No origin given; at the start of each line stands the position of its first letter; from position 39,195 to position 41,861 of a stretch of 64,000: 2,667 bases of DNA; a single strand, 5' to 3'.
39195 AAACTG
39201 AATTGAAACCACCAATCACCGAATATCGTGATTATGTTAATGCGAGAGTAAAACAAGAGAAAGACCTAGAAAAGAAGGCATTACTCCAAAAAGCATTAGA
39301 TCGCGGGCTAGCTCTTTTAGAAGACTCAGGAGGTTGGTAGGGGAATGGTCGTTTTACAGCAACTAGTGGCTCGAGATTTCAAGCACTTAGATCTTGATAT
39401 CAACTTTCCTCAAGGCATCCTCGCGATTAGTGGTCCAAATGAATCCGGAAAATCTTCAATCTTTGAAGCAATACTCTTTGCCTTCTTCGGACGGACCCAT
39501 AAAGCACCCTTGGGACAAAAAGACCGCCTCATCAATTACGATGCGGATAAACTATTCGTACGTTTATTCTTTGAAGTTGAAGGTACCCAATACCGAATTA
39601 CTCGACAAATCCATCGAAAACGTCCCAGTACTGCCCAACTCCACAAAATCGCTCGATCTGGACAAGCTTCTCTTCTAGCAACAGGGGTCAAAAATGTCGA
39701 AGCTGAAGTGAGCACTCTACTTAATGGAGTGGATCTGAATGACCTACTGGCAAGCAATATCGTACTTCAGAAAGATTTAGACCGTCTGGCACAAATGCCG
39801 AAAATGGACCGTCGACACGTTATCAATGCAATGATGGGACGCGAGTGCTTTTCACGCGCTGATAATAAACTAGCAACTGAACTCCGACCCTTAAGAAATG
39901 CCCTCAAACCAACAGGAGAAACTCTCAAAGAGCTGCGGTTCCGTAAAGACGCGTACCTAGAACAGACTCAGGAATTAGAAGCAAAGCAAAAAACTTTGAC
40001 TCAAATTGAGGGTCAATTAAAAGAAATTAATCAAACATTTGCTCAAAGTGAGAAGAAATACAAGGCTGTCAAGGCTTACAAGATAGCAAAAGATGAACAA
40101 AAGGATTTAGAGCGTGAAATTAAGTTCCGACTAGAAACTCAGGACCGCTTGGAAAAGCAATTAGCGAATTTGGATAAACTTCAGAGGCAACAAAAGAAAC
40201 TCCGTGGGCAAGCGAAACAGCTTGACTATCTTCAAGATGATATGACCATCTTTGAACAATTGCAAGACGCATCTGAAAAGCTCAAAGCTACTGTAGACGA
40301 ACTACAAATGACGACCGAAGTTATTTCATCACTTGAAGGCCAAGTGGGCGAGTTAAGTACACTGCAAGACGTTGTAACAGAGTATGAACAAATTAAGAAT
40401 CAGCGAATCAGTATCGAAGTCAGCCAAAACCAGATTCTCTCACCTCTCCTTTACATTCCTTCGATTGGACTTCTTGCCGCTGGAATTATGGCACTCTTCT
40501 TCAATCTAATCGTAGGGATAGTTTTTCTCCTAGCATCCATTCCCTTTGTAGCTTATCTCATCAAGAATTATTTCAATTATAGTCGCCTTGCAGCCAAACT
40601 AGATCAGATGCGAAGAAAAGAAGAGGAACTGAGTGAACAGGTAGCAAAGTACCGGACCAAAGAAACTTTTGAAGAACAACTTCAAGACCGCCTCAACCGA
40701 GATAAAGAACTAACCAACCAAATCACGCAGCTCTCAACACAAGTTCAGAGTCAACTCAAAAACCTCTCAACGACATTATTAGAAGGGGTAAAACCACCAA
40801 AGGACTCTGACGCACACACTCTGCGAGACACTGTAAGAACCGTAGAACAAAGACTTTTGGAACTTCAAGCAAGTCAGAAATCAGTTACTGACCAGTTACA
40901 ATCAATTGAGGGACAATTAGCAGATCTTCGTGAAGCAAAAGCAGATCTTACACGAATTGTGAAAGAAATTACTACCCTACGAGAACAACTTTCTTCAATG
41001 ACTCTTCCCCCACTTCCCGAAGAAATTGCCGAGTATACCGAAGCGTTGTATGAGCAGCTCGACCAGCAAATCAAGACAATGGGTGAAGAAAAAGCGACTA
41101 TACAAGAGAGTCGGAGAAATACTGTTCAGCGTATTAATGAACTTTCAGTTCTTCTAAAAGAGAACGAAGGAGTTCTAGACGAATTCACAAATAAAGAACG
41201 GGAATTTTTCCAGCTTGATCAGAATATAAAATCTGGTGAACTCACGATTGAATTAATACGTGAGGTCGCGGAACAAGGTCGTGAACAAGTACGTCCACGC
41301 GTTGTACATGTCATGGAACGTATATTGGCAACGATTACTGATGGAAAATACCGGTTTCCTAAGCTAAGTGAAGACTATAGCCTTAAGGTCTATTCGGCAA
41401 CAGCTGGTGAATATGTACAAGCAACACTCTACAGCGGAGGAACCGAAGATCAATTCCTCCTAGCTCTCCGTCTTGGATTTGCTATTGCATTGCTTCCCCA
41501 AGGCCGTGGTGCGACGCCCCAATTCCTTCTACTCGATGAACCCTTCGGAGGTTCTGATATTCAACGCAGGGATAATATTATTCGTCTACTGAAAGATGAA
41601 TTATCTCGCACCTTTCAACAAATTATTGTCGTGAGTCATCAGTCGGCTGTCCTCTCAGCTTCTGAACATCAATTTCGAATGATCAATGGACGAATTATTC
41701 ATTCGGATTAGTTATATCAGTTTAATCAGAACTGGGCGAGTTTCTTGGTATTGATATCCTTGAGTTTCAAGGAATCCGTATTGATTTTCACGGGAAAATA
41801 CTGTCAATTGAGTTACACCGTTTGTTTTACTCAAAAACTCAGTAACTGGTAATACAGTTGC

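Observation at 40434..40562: Rad50 with a two-helix hydrophobic hairpin in place of the CxxC zinc hook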

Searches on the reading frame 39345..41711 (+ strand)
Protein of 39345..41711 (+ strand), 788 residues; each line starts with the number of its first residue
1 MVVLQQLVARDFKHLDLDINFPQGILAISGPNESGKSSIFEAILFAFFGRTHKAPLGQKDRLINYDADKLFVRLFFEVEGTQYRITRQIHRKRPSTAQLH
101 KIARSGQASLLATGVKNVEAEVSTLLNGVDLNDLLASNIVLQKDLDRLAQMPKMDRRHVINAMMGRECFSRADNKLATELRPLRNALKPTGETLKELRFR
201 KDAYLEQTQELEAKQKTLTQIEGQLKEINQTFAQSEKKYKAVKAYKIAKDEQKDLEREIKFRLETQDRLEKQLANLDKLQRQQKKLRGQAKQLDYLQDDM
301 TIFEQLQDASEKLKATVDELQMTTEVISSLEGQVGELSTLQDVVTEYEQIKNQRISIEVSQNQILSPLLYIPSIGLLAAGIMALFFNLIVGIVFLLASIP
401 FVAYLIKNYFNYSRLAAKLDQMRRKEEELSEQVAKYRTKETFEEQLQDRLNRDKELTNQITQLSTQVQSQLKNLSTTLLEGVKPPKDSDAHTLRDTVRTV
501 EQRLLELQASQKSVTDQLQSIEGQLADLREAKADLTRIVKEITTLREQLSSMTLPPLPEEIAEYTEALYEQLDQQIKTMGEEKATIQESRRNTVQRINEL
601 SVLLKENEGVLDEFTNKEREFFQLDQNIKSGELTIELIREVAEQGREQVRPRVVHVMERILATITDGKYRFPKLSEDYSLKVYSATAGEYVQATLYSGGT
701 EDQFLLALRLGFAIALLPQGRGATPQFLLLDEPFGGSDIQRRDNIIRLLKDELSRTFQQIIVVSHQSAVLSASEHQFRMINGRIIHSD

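Call 3: search_protein_families(library=pfam, proteins=[window:39345-41711:+], max_evalue=1)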
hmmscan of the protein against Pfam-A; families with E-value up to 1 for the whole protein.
window:39345-41711:+ (788 aa): 14 families
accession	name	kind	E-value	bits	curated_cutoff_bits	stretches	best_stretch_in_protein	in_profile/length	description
PF13476.12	AAA_23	-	1.3e-19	72.1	27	1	14-230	10-198/201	AAA domain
PF02463.25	SMC_N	-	8.5e-17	61.7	40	1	4-780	2-212/220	RecF/RecN/SMC N terminal domain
PF13304.12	AAA_21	-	2e-08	35.1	27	2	634-770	166-303/304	AAA domain, putative AbiEii toxin, Type IV TA system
PF13514.12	AAA_27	-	1.6e-05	25.1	22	1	16-99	18-98/206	AAA domain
PF13558.12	SbcC_Walker_B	-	2.6e-05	24.8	27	1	697-750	34-89/90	SbcC/RAD50-like, Walker B motif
PF13555.12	AAA_29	-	0.0013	18.9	27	1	22-51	20-50/61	P-loop containing region of AAA domain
PF06911.18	Senescence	-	0.002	18.5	24.6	1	420-483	23-86/184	Senescence domain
PF13175.12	AAA_15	-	0.0046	17.1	32.1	1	13-350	12-288/374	AAA ATPase domain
PF01923.23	Cob_adeno_trans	-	0.017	15.6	24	1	411-517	50-152/171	Cobalamin adenosyltransferase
PF14712.11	Snapin_Pallidin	-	0.023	15.6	29.6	1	492-551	10-73/89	Snapin/Pallidin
PF06103.16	DUF948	-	0.069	13.8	37.2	1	180-234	21-76/89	Bacterial protein of unknown function (DUF948)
PF20394.4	DUF6688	-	0.079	13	26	1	357-443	101-185/248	DUF6688 N-terminal domain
PF11808.13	PhoR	-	0.091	13.6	27.1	1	377-425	10-58/86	Phosphate regulon sensor protein PhoR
PF02403.27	Seryl_tRNA_N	-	0.65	10.7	28.2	2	405-479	31-102/108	Seryl-tRNA synthetase N-terminal domain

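Call 4: search_protein_families(library=ncbifam, proteins=[window:39345-41711:+], max_evalue=1)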
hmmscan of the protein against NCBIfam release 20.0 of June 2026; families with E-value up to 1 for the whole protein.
window:39345-41711:+ (788 aa): 54 families (the best 25 are shown)
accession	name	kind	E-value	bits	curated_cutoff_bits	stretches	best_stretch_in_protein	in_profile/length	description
NF041034.1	Rad50_Sulf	equivalog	7.6e-39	133.3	1000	2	14-363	14-349/872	DNA double-strand break repair ATPase Rad50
NF003034.1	PRK03918.1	equivalog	1.6e-37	129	700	2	5-359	4-352/878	DNA double-strand break repair ATPase Rad50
NF002244.0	PRK01156.1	equivalog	2.6e-26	92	847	2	13-362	13-363/895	DNA double-strand break repair ATPase Rad50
NF002572.0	PRK02224.1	equivalog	5.6e-26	91.1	1087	3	9-363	8-343/888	DNA double-strand break repair ATPase Rad50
NF041035.1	Rad50_Halo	equivalog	1.2e-20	73.5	1000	2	7-163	6-158/883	DNA double-strand break repair ATPase Rad50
NF045487.1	ASRP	equivalog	9.3e-17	60.8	300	2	17-355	8-284/593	archaea-specific SMC-related protein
TIGR00618.1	sbcc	subfamily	3.1e-16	58.5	478.5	2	22-358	26-369/1043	exonuclease subunit SbcC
TIGR02169.1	SMC_prok_A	equivalog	2e-15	55.6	729.4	2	16-198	16-198/1165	chromosome segregation protein SMC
TIGR02168.1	SMC_prok_B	equivalog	1.7e-13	49.3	567.35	3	420-629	246-459/1181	chromosome segregation protein SMC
TIGR00611.2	recf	equivalog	7.2e-10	38.6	172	1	5-275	2-242/339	DNA replication/repair protein RecF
NF040873.1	AztA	equivalog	1.7e-08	34.3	220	1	715-777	128-189/191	zinc ABC transporter ATP-binding protein AztA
NF045780.1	TrlF_fam_ATP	equivalog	3.8e-07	29.2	350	2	34-355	320-619/944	TrlF family AAA-like ATPase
TIGR04521.1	ECF_ATPase_2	equivalog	1.7e-06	27.3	330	1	724-786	162-225/279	energy-coupling factor transporter ATPase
NF053563.1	Rkd4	equivalog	2.2e-06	26.1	860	2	10-96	9-98/747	arcadin-4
TIGR03771.1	anch_rpt_ABC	equivalog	3.2e-06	27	268.8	1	723-786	130-192/223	anchored repeat-type ABC transporter ATP-binding subunit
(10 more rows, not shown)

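Call 8: find_homologous_proteins(query=window:39345-41708:+, max_evalue=0.00001)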
Query window:39345-41708:+ (788 aa): 79 proteins with E <= 0.00001 among 8000 candidates.
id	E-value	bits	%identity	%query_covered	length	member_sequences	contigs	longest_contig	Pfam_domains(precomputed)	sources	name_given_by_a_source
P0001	0.0e+0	1673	100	100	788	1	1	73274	PF13514.13,PF13476.13,PF02463.26,PF13304.13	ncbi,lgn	-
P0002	0.0e+0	1472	88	100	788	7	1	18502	PF13175.13,PF13476.13,PF02463.26,PF13304.13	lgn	-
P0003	0.0e+0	1392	83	100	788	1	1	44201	PF13514.13,PF13175.13,PF13476.13,PF13558.13,PF02463.26,PF13304.13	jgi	jgi:exonuclease SbcC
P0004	0.0e+0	1193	70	100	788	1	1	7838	PF13514.13,PF13476.13,PF02463.26,PF13304.13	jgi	jgi:exonuclease SbcC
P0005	0.0e+0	1166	69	100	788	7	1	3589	PF13476.13,PF02463.26,PF13304.13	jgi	jgi:exonuclease SbcC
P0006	0.0e+0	1166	69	100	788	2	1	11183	PF13514.13,PF13175.13,PF13476.13,PF02463.26,PF13304.13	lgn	-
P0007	0.0e+0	1161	69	100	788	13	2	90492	PF13514.13,PF13476.13,PF02463.26,PF13304.13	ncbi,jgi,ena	-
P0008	0.0e+0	1152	67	100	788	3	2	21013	PF13514.13,PF13175.13,PF13476.13,PF02463.26,PF13304.13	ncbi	ncbi:MAG: AAA family ATPase [Promethearchaeota archaeon]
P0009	0.0e+0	1117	66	100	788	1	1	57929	PF13175.13,PF13476.13,PF02463.26,PF13304.13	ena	-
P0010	0.0e+0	1110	66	100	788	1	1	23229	PF13175.13,PF13476.13,PF02463.26,PF13304.13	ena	-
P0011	0.0e+0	1103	65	100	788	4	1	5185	PF13175.13,PF13476.13,PF02463.26,PF13304.13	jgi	jgi:exonuclease SbcC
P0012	0.0e+0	1087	64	100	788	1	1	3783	PF13175.13,PF13476.13,PF02463.26,PF13304.13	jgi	jgi:exonuclease SbcC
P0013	0.0e+0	1081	65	100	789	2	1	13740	PF13175.13,PF13476.13,PF02463.26,PF13304.13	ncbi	-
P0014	0.0e+0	1079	64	100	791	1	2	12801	PF13175.13,PF13476.13,PF02463.26,PF13304.13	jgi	jgi:exonuclease SbcC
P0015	0.0e+0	1079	64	100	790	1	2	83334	PF13175.13,PF13476.13,PF02463.26,PF13304.13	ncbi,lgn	ncbi:MAG: AAA family ATPase [Promethearchaeota archaeon]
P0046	1.7e-230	785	49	100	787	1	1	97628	PF13514.13,PF13476.13,PF02463.26,PF13304.13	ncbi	-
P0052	3.4e-86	308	28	100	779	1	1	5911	PF13514.13,PF13175.13,PF13476.13,PF13555.13,PF02463.26,PF13304.13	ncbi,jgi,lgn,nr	ncbi:MAG: hypothetical protein DRJ45_01120 [Thermoprotei archaeon]|nr:MAG: hypothetical protein DRJ4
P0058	6.3e-86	308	28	100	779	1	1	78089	PF13514.13,PF13175.13,PF13476.13,PF13555.13,PF02463.26,PF13304.13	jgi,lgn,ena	-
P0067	2.8e-76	276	29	100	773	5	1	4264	PF13514.13,PF13175.13,PF13476.13,PF13555.13,PF02463.26,PF13304.13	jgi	-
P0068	5.2e-69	252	29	97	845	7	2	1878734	PF13175.13,PF13476.13,PF02463.26,PF28019.1,PF10473.15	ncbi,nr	ncbi:AAA family ATPase [Infirmifilum sp. SLHALR2]|nr:MAG: hypothetical protein B7L53_06075 [Thermofi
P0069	3.6e-67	246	30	100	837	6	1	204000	PF09818.16,PF13476.13,PF02463.26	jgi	-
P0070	1.3e-33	135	25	97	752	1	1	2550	PF13175.13,PF13476.13,PF02463.26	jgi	-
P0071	9.9e-32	128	23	95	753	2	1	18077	PF13476.13,PF02463.26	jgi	jgi:exonuclease SbcC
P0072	1.9e-23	101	37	13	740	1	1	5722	PF13476.13,PF02463.26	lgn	-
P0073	1.4e-20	92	24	97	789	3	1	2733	PF13175.13,PF13476.13,PF13558.13,PF13555.13,PF02463.26,PF13304.13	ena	-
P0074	8.8e-19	86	35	14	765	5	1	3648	PF13175.13,PF13476.13,PF13558.13,PF02463.26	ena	-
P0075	1.5e-16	78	29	40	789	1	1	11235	PF13514.13,PF13175.13,PF13476.13,PF13558.13,PF13555.13,PF02463.26,PF13304.13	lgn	-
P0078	1.5e-12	65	27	23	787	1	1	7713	PF13514.13,PF13476.13,PF13558.13,PF13555.13,PF02463.26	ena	-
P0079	6.5e-10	56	25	29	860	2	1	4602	PF13476.13,PF13558.13,PF02463.26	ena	-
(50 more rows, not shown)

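Call 16: find_encoding_contigs(protein=P0068, flank=10000, max_places=2)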
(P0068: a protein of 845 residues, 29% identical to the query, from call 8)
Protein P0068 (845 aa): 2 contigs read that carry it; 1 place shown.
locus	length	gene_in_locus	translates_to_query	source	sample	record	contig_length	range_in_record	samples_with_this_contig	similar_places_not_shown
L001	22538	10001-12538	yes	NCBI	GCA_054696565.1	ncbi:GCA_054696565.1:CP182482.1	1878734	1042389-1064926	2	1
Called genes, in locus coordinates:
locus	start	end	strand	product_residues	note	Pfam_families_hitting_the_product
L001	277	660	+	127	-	-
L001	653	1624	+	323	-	PF00005:ABC_tran, PF02463:SMC_N (weak), PF13304:AAA_21 (weak)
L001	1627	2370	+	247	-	PF01061:ABC2_membrane, PF12698:ABC2_membrane_3 (weak)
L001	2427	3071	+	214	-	PF00156:Pribosyltran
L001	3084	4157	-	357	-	PF01300:Sua5_yciO_yrdC, PF03481:Sua5_C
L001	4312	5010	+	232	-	-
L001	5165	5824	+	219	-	PF00578:AhpC-TSA, PF08534:Redoxin, PF10417:1-cysPrx_C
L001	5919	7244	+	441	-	PF09376:NurA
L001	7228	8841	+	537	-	PF01935:DUF87, PF12846:AAA_10 (weak)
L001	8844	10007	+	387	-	PF00149:Metallophos, PF12850:Metallophos_2 (weak)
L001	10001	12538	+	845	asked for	PF02463:SMC_N, PF13175:AAA_15, PF13476:AAA_23, PF28019:HmpF (weak), PF10473:CENP-F_leu_zip (weak)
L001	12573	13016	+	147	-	PF02502:LacAB_rpiB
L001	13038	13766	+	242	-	-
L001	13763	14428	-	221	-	PF04474:DUF554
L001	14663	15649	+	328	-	PF00291:PALP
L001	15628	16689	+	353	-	PF17396:DUF1611_N, PF07755:DUF1611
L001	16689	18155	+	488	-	-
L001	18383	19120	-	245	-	-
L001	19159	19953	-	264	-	-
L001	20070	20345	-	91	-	PF01918:Alba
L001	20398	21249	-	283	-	-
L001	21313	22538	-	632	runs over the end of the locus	PF05362:Lon_C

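Call 17: find_encoding_contigs(protein=P0058, flank=10000, max_places=2)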
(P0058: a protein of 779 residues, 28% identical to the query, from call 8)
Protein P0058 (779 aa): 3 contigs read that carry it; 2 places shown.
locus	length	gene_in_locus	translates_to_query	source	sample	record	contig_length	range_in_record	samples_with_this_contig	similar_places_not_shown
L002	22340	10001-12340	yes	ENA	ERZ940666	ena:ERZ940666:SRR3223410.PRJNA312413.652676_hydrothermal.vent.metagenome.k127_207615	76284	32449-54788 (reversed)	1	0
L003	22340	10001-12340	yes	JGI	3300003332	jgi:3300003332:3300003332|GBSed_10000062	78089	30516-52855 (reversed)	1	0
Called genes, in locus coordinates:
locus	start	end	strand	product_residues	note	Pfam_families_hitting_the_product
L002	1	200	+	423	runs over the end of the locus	PF00675:Peptidase_M16, PF05193:Peptidase_M16_C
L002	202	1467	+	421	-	PF00675:Peptidase_M16, PF05193:Peptidase_M16_C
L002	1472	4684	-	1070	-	PF00133:tRNA-synt_1, PF09334:tRNA-synt_1g (faint), PF08264:Anticodon_1, PF19302:DUF5915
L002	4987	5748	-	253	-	PF00005:ABC_tran, PF13304:AAA_21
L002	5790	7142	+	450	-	PF09376:NurA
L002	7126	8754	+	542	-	PF09378:HAS-barrel (weak), PF01935:DUF87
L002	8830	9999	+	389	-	PF00149:Metallophos, PF12850:Metallophos_2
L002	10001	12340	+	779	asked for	PF02463:SMC_N, PF13175:AAA_15 (faint), PF13304:AAA_21 (faint), PF13476:AAA_23, PF13514:AAA_27, PF13555:AAA_29 (faint)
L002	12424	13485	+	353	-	PF01408:GFO_IDH_MocA, PF22725:GFO_IDH_MocA_C3, PF02894:GFO_IDH_MocA_C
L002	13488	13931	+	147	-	PF25087:GMPPB_C (weak), PF25084:LbH_EIF2B, PF00132:Hexapep, PF14602:Hexapep_2 (weak)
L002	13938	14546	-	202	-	PF14512:TM1586_NiRdase (faint), PF00881:Nitroreductase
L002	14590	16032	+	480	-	PF00884:Sulfatase, PF01663:Phosphodiest, PF16347:SGSH_C (weak)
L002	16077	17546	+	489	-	PF00133:tRNA-synt_1 (faint), PF01921:tRNA-synt_1f (faint), PF01406:tRNA-synt_1e, PF09334:tRNA-synt_1g (faint), PF09190:DALR_2 (weak), PF23493:CysS_C (weak)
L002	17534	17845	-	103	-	-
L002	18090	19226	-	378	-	PF01208:URO-D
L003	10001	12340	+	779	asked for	PF02463:SMC_N, PF13175:AAA_15 (faint), PF13304:AAA_21 (faint), PF13476:AAA_23, PF13514:AAA_27, PF13555:AAA_29 (faint)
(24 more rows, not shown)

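Call 18: find_encoding_contigs(protein=P0069, flank=10000, max_places=2)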
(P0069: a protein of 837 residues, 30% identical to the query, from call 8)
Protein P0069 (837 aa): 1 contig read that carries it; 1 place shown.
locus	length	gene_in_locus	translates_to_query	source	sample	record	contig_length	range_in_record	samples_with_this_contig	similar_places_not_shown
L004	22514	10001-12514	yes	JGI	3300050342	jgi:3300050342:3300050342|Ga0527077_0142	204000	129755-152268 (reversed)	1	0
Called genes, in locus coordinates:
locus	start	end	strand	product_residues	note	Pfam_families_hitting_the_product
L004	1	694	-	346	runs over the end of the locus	PF08240:ADH_N, PF00107:ADH_zinc_N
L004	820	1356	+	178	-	PF03703:bPH_2 (weak)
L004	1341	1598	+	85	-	PF05120:GvpG (weak), PF09851:SHOCT, PF20612:SHOCT_2 (weak)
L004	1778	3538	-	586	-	PF25852:DUF6242_C (weak), PF15902:Sortilin-Vps10 (faint)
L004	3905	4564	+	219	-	PF00578:AhpC-TSA, PF08534:Redoxin, PF10417:1-cysPrx_C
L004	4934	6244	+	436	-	PF09376:NurA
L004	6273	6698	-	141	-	PF01850:PIN (weak)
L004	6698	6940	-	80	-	PF07362:CcdA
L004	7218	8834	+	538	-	PF01935:DUF87, PF05872:HerA_C (faint), PF12846:AAA_10 (weak)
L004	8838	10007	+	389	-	PF00149:Metallophos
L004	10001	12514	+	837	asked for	PF02463:SMC_N, PF09818:ABC_ATPase (faint), PF13476:AAA_23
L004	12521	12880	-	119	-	PF03259:Robl_LC7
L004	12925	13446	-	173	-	PF11563:Protoglobin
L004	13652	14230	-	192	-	PF11563:Protoglobin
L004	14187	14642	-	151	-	-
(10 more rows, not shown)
